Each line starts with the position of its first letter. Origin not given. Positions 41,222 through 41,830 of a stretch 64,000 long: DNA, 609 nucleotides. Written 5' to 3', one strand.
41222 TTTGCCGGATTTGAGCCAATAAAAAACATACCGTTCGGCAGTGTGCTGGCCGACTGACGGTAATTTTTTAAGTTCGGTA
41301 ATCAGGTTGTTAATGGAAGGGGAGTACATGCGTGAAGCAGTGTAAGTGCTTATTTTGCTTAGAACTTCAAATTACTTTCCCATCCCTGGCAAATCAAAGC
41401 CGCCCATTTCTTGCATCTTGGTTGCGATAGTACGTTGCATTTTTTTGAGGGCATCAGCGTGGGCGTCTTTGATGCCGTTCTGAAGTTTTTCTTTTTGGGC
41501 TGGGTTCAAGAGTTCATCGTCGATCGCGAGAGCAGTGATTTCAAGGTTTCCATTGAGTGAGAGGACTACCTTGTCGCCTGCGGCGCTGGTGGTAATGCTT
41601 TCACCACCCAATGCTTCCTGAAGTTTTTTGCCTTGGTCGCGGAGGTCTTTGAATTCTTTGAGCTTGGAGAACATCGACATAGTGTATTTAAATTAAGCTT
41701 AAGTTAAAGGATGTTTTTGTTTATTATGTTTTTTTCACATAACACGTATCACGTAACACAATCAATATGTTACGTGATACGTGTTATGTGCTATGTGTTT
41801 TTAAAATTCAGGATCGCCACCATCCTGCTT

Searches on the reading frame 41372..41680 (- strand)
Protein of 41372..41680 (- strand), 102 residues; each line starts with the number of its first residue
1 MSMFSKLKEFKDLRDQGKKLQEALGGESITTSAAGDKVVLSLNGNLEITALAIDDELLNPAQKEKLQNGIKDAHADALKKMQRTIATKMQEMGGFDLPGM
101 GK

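Call 15: search_protein_families(library=pfam, proteins=[window:41375-41680:-])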
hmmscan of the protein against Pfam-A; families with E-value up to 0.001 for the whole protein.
window:41375-41680:- (102 aa): 1 family
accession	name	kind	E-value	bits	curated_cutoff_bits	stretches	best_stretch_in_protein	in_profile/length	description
PF02575.21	YbaB_DNA_bd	-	4.9e-16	59.1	25.5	1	8-94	2-88/91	YbaB/EbfC DNA-binding family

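Call 21: find_encoding_contigs(protein=window:41372-41680:-, flank=3000, max_places=10)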
Protein window:41372-41680:- (102 aa): no gene with exactly this product is on record in the collection.

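Call 22: find_homologous_proteins(query=window:41375-41680:-, max_evalue=1e-10)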
Query window:41375-41680:- (102 aa): 332 proteins with E <= 1e-10 among 335 candidates; the best 120 are listed.
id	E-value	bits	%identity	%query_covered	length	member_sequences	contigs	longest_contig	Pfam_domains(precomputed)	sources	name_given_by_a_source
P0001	1.0e-48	181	88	98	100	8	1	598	PF02575.22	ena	-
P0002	1.9e-47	177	84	98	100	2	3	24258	PF02575.22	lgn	-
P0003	8.6e-47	175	81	100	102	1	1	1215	PF02575.22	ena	-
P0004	1.3e-43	165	79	98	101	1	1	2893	PF02575.22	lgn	-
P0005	2.1e-43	164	78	98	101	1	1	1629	PF02575.22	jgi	jgi:nucleoid-associated protein EbfC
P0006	3.4e-42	160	74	100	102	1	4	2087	PF02575.22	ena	-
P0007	4.1e-42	160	76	98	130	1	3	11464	PF02575.22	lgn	-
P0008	1.3e-41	158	78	98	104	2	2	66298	PF02575.22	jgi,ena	-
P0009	2.3e-41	158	74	98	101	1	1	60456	PF02575.22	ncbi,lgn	-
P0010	2.7e-41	157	73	98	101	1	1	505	PF02575.22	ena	-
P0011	3.8e-41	157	73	98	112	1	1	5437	PF02575.22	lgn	-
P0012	5.8e-41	156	74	98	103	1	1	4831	PF02575.22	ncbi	-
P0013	7.3e-41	156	72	98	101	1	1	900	PF02575.22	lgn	-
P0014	1.4e-40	155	72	98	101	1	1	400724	PF02575.22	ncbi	-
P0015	1.5e-40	155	74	98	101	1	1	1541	PF02575.22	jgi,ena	-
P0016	2.3e-40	154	77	99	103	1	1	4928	PF02575.22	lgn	-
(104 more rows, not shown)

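Call 24: find_related_loci(query=A1, collection=metagenome_contigs, flank=2500)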
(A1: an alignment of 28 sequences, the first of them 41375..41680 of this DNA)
Query A1 (102 aa) in metagenome_contigs; peptide patterns used: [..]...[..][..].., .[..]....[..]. (x = any residue, [..] = any of these).
600 stretches matched a pattern (row limit reached: there are more); 138 encode a relative of the query (tblastn E <= 1e-3); the best 80 are kept; 80 distinct loci.
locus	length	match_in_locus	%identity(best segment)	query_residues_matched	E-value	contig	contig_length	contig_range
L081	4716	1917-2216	76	1-100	6e-49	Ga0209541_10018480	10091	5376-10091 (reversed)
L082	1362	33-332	74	1-100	2e-49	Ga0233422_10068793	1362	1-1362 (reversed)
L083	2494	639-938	73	1-100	4e-47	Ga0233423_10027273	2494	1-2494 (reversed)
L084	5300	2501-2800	73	1-100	1e-46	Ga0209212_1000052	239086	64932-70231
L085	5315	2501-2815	72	1-102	2e-46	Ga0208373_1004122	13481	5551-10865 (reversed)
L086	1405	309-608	70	1-100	1e-46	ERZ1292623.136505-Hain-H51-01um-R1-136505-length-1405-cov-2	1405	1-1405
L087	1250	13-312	70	1-100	6e-47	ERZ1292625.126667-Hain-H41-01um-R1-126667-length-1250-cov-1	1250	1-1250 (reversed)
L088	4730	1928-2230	66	1-101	4e-44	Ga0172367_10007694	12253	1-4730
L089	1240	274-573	69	1-100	4e-45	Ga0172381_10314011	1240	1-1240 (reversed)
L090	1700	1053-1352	68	1-100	4e-44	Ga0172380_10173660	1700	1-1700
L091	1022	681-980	68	1-100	2e-45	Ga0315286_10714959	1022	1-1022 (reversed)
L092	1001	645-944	68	1-100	6e-45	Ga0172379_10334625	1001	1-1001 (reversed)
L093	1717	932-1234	66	1-101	3e-43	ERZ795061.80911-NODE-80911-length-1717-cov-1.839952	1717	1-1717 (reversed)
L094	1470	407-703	73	1-101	2e-43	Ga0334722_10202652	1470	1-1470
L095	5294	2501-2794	72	1-100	2e-42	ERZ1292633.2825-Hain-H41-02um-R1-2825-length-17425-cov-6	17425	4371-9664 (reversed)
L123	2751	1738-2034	62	2-99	4e-39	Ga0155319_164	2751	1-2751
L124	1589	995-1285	66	1-98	3e-39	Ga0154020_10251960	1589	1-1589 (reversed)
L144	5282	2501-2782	60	3-100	2e-33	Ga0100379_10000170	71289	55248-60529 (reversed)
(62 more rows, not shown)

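Call 53: find_encoding_contigs(protein=P0002, flank=2500, max_places=3)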
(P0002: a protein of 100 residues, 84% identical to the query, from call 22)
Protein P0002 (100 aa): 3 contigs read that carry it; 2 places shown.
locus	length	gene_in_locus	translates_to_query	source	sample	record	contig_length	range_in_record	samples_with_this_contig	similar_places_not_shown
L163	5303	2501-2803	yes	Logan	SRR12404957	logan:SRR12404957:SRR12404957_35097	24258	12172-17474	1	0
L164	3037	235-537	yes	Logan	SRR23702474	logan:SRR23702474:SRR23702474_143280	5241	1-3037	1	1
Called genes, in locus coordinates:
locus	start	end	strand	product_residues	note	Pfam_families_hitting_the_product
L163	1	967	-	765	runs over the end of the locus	-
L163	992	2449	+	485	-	PF00772:DnaB, PF13481:AAA_25, PF03796:DnaB_C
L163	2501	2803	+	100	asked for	PF02575:YbaB_DNA_bd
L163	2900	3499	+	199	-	PF01751:Toprim (faint), PF21176:RecR_HhH, PF02132:RecR_ZnF (weak), PF13662:Toprim_4, PF21175:RecR_C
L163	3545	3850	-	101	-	PF00829:Ribosomal_L21p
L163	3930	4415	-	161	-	PF02643:DUF192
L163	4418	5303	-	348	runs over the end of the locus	PF00953:Glycos_transf_4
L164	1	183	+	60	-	?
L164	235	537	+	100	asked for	PF02575:YbaB_DNA_bd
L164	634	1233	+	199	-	PF01751:Toprim (faint), PF21176:RecR_HhH, PF02132:RecR_ZnF (weak), PF13662:Toprim_4, PF21175:RecR_C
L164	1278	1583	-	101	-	PF00829:Ribosomal_L21p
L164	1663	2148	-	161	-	PF02643:DUF192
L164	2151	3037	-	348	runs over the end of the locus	PF00953:Glycos_transf_4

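Call 54: find_encoding_contigs(protein=P0001, flank=2500, max_places=3)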
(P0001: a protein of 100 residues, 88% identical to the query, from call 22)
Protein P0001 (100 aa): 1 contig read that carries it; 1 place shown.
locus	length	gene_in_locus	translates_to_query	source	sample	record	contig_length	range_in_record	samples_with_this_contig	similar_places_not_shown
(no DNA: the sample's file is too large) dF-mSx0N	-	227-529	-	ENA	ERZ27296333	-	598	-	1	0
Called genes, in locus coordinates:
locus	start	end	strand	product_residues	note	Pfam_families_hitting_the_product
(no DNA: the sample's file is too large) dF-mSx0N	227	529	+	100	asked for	PF02575:YbaB_DNA_bd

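Call 55: find_encoding_contigs(protein=P0003, flank=2500, max_places=3)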
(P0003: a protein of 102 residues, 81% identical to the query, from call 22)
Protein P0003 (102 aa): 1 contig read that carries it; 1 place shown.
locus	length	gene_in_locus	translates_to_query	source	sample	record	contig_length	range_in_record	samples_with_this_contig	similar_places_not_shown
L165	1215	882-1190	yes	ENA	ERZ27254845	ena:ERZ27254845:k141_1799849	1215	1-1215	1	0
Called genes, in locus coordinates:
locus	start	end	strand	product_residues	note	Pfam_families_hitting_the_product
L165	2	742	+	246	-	?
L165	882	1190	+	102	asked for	PF02575:YbaB_DNA_bd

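Call 58: find_encoding_contigs(protein=P0008, flank=10000, max_places=2)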
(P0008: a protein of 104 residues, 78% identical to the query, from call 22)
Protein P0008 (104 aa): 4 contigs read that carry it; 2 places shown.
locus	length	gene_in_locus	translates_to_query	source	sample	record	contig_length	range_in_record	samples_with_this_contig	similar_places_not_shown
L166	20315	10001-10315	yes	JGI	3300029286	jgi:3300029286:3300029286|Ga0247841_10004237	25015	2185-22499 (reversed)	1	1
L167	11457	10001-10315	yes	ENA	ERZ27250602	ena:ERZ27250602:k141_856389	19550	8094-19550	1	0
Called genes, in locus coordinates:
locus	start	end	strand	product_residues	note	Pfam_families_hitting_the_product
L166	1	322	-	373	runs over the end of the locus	PF02540:NAD_synthase (faint), PF03054:tRNA_Me_trans, PF20259:tRNA_Me_trans_M, PF20258:tRNA_Me_trans_C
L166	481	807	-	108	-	PF23477:zf_Tbcl_2, PF26040:Zn_ribbon_CLPX_N (faint), PF23477:zf_Tbcl_2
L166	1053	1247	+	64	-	-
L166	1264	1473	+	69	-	-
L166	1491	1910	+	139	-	-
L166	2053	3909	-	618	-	PF02534:T4SS-DNA_transf (faint), PF01935:DUF87 (faint), PF10412:TrwB_AAD_bind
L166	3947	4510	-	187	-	PF00293:NUDIX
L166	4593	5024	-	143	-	PF11969:DcpS_C, PF01230:HIT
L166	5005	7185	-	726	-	-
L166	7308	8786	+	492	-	PF00772:DnaB, PF13481:AAA_25, PF03796:DnaB_C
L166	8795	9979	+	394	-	-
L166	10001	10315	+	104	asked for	PF02575:YbaB_DNA_bd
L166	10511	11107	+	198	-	PF21176:RecR_HhH, PF02132:RecR_ZnF (weak), PF01751:Toprim, PF13662:Toprim_4, PF21175:RecR_C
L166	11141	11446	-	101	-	PF00829:Ribosomal_L21p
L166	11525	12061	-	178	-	PF02643:DUF192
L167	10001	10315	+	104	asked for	PF02575:YbaB_DNA_bd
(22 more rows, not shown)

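Call 59: find_encoding_contigs(protein=P0004, flank=2500, max_places=2)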
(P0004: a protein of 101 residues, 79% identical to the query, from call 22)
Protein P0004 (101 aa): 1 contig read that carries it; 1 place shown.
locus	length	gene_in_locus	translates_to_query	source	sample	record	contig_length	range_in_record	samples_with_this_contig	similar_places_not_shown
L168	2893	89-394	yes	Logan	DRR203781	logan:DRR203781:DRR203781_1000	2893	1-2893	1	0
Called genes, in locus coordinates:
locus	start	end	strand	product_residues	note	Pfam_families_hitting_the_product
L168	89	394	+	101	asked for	PF02575:YbaB_DNA_bd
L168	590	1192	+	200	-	PF21176:RecR_HhH, PF02132:RecR_ZnF (weak), PF01751:Toprim (weak), PF13662:Toprim_4, PF21175:RecR_C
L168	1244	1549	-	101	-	PF00829:Ribosomal_L21p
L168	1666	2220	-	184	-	PF02643:DUF192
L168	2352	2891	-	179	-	?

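Call 60: find_encoding_contigs(protein=P0016, flank=2500, max_places=2)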
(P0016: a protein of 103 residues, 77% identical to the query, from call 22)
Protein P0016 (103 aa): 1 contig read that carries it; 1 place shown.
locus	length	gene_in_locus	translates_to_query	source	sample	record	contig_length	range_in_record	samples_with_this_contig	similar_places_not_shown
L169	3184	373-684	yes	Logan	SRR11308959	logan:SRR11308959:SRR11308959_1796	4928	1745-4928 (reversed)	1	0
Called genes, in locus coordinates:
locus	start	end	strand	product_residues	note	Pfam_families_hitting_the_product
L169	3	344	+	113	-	?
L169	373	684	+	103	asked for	PF02575:YbaB_DNA_bd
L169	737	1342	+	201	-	PF21176:RecR_HhH, PF02132:RecR_ZnF (weak), PF13662:Toprim_4, PF21175:RecR_C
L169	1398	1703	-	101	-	PF00829:Ribosomal_L21p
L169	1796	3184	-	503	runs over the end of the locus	PF01676:Metalloenzyme, PF06415:iPGM_N, PF01663:Phosphodiest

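Call 67: find_homologous_proteins(query=L124:598-966:+, max_evalue=1e-8)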
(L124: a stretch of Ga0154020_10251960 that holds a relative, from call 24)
Query L124:598-966:+ (123 aa): 225 proteins with E <= 1e-8 among 227 candidates; the best 120 are listed.
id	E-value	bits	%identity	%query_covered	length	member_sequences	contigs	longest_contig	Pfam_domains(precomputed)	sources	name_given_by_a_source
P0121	4.2e-77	274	100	100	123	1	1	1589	PF05635.18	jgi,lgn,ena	-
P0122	1.8e-49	185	67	99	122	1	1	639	PF22296.3,PF05635.18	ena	-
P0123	5.7e-48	180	66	99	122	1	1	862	PF05635.18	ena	-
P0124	9.9e-48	179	70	94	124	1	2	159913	PF05635.18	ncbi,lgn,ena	-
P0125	5.5e-47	177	69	93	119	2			PF05635.18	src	-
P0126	4.0e-46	174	68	96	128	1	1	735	PF22296.3,PF05635.18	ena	-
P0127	5.4e-45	170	69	96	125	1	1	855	PF22296.3,PF05635.18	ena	-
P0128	8.3e-45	170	69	93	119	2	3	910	PF05635.18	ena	-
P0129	1.1e-44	169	66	98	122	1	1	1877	PF05635.18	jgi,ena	-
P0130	1.8e-44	169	66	99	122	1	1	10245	PF05635.18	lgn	-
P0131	5.6e-44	167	69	94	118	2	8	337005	PF05635.18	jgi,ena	jgi:four helix bundle protein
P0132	9.7e-44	166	68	95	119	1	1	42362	PF05635.18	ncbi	-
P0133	3.2e-43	165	68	94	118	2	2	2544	PF05635.18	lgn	-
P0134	4.1e-43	164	63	99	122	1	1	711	PF22296.3,PF05635.18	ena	-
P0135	4.9e-43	164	66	97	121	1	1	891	PF05635.18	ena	-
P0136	6.8e-43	164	62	95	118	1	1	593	PF05635.18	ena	-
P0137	7.6e-43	163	62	96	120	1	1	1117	PF22296.3,PF05635.18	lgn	-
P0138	1.3e-42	163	63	98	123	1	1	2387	PF22296.3,PF05635.18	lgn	-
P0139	1.3e-42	163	67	93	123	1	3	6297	PF22296.3,PF05635.18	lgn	-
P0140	1.6e-42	162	67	93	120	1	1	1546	PF22296.3,PF05635.18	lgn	-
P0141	2.3e-42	162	63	96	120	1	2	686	PF05635.18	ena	-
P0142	5.0e-42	161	67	95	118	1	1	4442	PF22296.3,PF05635.18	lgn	-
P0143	5.9e-42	161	63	98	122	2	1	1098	PF05635.18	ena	-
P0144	6.9e-42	160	62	98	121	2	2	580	PF05635.18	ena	-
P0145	7.7e-42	160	64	95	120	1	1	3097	PF05635.18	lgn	-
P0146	9.2e-42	160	66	95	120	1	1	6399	PF05635.18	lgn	-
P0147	1.0e-41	160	61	99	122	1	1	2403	PF05635.18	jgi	-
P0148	2.0e-41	159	63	96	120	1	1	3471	PF05635.18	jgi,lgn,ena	-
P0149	2.2e-41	159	62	96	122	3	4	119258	PF22296.3,PF05635.18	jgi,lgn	jgi:four helix bundle protein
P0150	2.9e-41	158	65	95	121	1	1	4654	PF05635.18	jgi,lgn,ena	-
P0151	4.1e-41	158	62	96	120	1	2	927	PF05635.18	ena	-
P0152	4.4e-41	158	64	96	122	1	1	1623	PF22296.3,PF05635.18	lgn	-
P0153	5.0e-41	158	64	95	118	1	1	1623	PF22296.3,PF05635.18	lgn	-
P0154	5.4e-41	157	64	96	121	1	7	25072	PF05635.18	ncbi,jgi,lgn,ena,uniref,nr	ncbi:MAG: four helix bundle protein [Candidatus Magasanikbacteria bacterium CG10_big_fil_rev_8_21_14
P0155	6.5e-41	157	64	96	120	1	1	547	PF22296.3,PF05635.18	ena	-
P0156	7.2e-41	157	61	97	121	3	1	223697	PF05635.18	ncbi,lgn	-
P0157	9.1e-41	157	60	94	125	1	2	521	PF05635.18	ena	-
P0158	1.9e-40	156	64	93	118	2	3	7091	PF05635.18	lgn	-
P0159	2.6e-40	155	62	96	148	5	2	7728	PF05635.18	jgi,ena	-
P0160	7.1e-40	154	60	96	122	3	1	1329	PF22296.3,PF05635.18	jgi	jgi:four helix bundle protein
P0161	8.9e-40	154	59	96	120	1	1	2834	PF22296.3,PF05635.18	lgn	-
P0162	1.4e-39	153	62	93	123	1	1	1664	PF22296.3,PF05635.18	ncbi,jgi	-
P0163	3.2e-39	152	62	94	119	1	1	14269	PF05635.18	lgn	-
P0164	4.1e-39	151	61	94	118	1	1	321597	PF05635.18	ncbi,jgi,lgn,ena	ncbi:MAG: four helix bundle protein [Candidatus Magasanikbacteria bacterium]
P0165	5.7e-39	151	62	95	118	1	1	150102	PF05635.18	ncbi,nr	ncbi:MAG: four helix bundle protein [Candidatus Magasanikbacteria bacterium]|nr:four helix bundle pr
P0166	1.4e-38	150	59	94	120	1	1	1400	PF22296.3,PF05635.18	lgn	-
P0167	1.9e-38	149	61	94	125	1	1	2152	PF05635.18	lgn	-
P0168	2.3e-38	149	61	94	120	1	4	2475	PF22296.3,PF05635.18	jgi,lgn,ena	-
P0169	2.5e-38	149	59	96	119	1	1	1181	PF22296.3,PF05635.18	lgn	-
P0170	3.3e-38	148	63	94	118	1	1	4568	PF22296.3,PF05635.18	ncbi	ncbi:MAG: four helix bundle protein [Candidatus Magasanikbacteria bacterium]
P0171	4.5e-38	148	59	97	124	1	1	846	PF22296.3,PF05635.18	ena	-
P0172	7.9e-38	147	59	93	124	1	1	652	PF22296.3,PF05635.18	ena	-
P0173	8.6e-38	147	59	93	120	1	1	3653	PF22296.3,PF05635.18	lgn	-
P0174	1.0e-37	147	60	94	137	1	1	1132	PF05635.18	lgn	-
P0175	2.6e-37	146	61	95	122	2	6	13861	PF22296.3,PF05635.18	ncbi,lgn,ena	ncbi:MAG: four helix bundle protein [Patescibacteria group bacterium]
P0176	2.6e-37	146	60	95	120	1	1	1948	PF22296.3,PF05635.18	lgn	-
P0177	3.2e-37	145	58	94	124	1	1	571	PF22296.3,PF05635.18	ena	-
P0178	1.2e-36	143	60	93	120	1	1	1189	PF22296.3,PF05635.18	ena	-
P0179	1.9e-36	143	60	93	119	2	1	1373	PF22296.3,PF05635.18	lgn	-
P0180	2.7e-36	142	57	94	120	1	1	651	PF22296.3,PF05635.18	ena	-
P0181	2.8e-36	142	60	93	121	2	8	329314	PF05635.18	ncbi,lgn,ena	-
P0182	1.0e-35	140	59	94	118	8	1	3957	PF22296.3,PF05635.18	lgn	-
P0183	1.1e-35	140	62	94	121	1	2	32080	PF05635.18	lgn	-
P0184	1.3e-35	140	66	81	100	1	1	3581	PF05635.18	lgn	-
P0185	1.4e-35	140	58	93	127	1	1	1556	PF22296.3,PF05635.18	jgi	-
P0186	1.7e-35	140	57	93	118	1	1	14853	PF22296.3,PF05635.18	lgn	-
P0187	2.0e-35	139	59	93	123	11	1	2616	PF05635.18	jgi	-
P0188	2.2e-35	139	57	100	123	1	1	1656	PF05635.18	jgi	-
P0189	3.3e-35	139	59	93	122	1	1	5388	PF22296.3,PF05635.18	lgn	-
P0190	4.5e-35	138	58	93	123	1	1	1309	PF22296.3,PF05635.18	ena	-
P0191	8.1e-35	138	59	95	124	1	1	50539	PF22296.3,PF05635.18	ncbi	ncbi:MAG: four helix bundle protein [Elusimicrobiota bacterium]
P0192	1.2e-34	137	57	93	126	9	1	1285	PF22296.3,PF05635.18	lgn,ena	-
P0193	1.2e-34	137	68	80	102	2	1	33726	PF22296.3,PF05635.18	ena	-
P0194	1.2e-34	137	59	91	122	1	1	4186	PF22296.3,PF05635.18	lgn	-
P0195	1.3e-34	137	54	95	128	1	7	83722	PF05635.18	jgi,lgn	jgi:four helix bundle protein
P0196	1.3e-34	137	56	93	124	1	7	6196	PF22296.3,PF05635.18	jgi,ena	-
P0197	2.0e-34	136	57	93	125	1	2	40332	PF22296.3,PF05635.18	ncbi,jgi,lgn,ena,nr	ncbi:four helix bundle protein [Patescibacteria group bacterium]|nr:four helix bundle protein [Pates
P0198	2.0e-34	136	57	93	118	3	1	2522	PF22296.3,PF05635.18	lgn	-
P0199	2.0e-34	136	57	94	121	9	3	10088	PF22296.3,PF05635.18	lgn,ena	-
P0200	2.2e-34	136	57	93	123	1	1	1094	PF22296.3,PF05635.18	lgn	-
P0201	4.5e-34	135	54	93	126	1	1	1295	PF22296.3,PF05635.18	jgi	-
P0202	4.5e-34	135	57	93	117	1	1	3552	PF22296.3,PF05635.18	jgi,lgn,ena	-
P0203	5.9e-34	135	56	97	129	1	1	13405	PF22296.3,PF05635.18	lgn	-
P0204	6.3e-34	135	58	92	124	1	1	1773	PF22296.3,PF05635.18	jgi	jgi:four helix bundle protein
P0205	6.4e-34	135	57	93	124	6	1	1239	PF22296.3,PF05635.18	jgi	jgi:four helix bundle protein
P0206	8.3e-34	134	57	92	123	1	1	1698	PF22296.3,PF05635.18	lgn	-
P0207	8.7e-34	134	57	95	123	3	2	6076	PF22296.3,PF05635.18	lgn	-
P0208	9.0e-34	134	54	96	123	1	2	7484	PF22296.3,PF05635.18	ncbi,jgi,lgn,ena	-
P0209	9.5e-34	134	58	93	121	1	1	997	PF22296.3,PF05635.18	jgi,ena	-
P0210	1.1e-33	134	57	95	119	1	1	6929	PF22296.3,PF05635.18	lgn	-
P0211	1.1e-33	134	56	95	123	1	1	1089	PF22296.3,PF05635.18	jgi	-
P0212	1.2e-33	134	61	93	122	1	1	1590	PF22296.3,PF05635.18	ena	-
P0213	1.3e-33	134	57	95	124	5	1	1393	PF22296.3,PF05635.18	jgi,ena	-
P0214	1.4e-33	134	59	89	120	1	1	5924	PF22296.3,PF05635.18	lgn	-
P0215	1.5e-33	133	55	94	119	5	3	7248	PF22296.3,PF05635.18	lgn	-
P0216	1.8e-33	133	54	93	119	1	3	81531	PF22296.3,PF05635.18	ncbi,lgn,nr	ncbi:MAG: four helix bundle protein [Planctomycetes bacterium]|nr:four helix bundle protein [Plancto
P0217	2.2e-33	133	55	95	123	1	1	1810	PF05635.18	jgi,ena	-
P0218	2.8e-33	133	57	93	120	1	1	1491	PF22296.3,PF05635.18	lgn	-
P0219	2.9e-33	133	57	93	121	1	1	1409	PF22296.3,PF05635.18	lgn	-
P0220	4.2e-33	132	54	95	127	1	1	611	PF22296.3,PF05635.18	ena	-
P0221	4.6e-33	132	53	96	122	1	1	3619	PF22296.3,PF05635.18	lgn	-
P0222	5.0e-33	132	55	95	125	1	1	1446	PF22296.3,PF05635.18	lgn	-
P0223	5.4e-33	132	57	93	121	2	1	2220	PF22296.3,PF05635.18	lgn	-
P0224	6.7e-33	131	56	82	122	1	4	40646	PF22296.3,PF05635.18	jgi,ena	jgi:four helix bundle protein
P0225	7.4e-33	131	53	95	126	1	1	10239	PF22296.3,PF05635.18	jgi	jgi:four helix bundle protein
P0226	9.0e-33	131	53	95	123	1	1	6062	PF22296.3,PF05635.18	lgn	-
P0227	9.4e-33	131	56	94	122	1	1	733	PF22296.3,PF05635.18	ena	-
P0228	9.8e-33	131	56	94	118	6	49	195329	PF22296.3,PF05635.18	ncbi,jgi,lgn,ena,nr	ncbi:MAG: hypothetical protein A2X87_04665 [Deltaproteobacteria bacterium GWC2_42_51]|nr:MAG: hypoth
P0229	1.1e-32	131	55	96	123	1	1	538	PF22296.3,PF05635.18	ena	-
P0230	1.5e-32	130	66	78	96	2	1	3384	PF05635.18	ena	-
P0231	1.9e-32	130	53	94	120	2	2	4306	PF22296.3,PF05635.18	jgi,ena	-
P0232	1.9e-32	130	57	93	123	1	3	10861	PF22296.3,PF05635.18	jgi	jgi:four helix bundle protein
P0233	2.1e-32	130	53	95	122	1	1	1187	PF05635.18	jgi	-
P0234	2.4e-32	130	57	91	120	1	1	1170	PF22296.3,PF05635.18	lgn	-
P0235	2.4e-32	130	56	94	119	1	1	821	PF22296.3,PF05635.18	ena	-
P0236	2.5e-32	130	54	93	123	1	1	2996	PF22296.3,PF05635.18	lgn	-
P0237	2.6e-32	129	58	93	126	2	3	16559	PF22296.3,PF05635.18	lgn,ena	-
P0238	2.6e-32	129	54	93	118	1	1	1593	PF05635.18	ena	-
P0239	3.0e-32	129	52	94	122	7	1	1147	PF22296.3,PF05635.18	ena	-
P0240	3.7e-32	129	54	93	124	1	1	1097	PF22296.3,PF05635.18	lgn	-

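Call 68: find_encoding_contigs(protein=P0131, flank=1200, max_places=4)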
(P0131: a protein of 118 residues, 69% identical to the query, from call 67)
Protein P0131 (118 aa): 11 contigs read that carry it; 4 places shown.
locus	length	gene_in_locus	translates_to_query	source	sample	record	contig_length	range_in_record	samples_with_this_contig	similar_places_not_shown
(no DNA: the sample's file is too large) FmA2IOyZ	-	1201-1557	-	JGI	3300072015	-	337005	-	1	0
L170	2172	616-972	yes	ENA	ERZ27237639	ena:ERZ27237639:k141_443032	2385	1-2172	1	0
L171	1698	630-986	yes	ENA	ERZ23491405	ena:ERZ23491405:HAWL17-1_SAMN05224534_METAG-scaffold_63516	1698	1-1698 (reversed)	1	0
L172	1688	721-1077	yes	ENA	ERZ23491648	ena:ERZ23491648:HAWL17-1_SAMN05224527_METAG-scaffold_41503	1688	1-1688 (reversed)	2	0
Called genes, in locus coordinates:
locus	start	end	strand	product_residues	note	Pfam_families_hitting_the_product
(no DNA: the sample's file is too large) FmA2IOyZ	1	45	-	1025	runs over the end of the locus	PF02463:SMC_N, PF13175:AAA_15, PF13304:AAA_21 (weak), PF13476:AAA_23, PF06470:SMC_hinge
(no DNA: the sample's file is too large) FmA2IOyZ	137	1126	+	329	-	PF01368:DHH, PF02272:DHHA1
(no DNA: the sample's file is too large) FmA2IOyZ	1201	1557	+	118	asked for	PF05635:23S_rRNA_IVP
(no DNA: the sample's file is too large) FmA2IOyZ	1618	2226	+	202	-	PF00574:CLP_protease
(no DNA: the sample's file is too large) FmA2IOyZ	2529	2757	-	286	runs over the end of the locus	-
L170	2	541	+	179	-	?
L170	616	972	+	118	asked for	PF05635:23S_rRNA_IVP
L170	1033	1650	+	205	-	PF00574:CLP_protease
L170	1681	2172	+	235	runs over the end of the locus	?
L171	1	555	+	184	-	?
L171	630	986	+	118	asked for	PF05635:23S_rRNA_IVP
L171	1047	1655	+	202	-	PF00574:CLP_protease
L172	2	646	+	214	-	?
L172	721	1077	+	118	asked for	PF05635:23S_rRNA_IVP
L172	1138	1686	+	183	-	?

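Call 69: find_encoding_contigs(protein=P0154, flank=1200, max_places=4)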
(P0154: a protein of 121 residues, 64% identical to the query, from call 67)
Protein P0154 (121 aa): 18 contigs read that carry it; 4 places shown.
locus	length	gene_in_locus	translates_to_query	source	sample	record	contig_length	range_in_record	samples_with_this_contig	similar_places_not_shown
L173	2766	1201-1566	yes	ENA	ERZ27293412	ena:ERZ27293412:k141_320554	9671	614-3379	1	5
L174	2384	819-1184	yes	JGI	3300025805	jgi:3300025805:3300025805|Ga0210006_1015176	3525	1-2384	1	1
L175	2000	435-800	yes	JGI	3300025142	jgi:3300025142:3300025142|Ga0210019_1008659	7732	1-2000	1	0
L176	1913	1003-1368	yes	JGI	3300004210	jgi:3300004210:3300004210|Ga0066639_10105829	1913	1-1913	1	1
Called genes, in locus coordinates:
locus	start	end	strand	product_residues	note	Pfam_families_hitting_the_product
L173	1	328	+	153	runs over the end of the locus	PF02502:LacAB_rpiB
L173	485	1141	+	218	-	PF00834:Ribul_P_3_epim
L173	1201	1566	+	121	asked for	PF05635:23S_rRNA_IVP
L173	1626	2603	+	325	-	PF00070:Pyr_redox (faint), PF00890:FAD_binding_2 (faint), PF01266:DAO (faint), PF07992:Pyr_redox_2, PF13738:Pyr_redox_3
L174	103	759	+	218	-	PF00834:Ribul_P_3_epim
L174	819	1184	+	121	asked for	PF05635:23S_rRNA_IVP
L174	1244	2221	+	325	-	PF00070:Pyr_redox (faint), PF00890:FAD_binding_2 (faint), PF01266:DAO (faint), PF07992:Pyr_redox_2, PF13738:Pyr_redox_3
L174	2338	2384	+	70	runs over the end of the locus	-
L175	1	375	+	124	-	?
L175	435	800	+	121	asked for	PF05635:23S_rRNA_IVP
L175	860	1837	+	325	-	PF00070:Pyr_redox (faint), PF00890:FAD_binding_2 (faint), PF01266:DAO (faint), PF07992:Pyr_redox_2, PF13738:Pyr_redox_3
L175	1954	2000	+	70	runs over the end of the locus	-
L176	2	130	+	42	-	?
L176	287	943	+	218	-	PF00834:Ribul_P_3_epim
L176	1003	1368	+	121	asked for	PF05635:23S_rRNA_IVP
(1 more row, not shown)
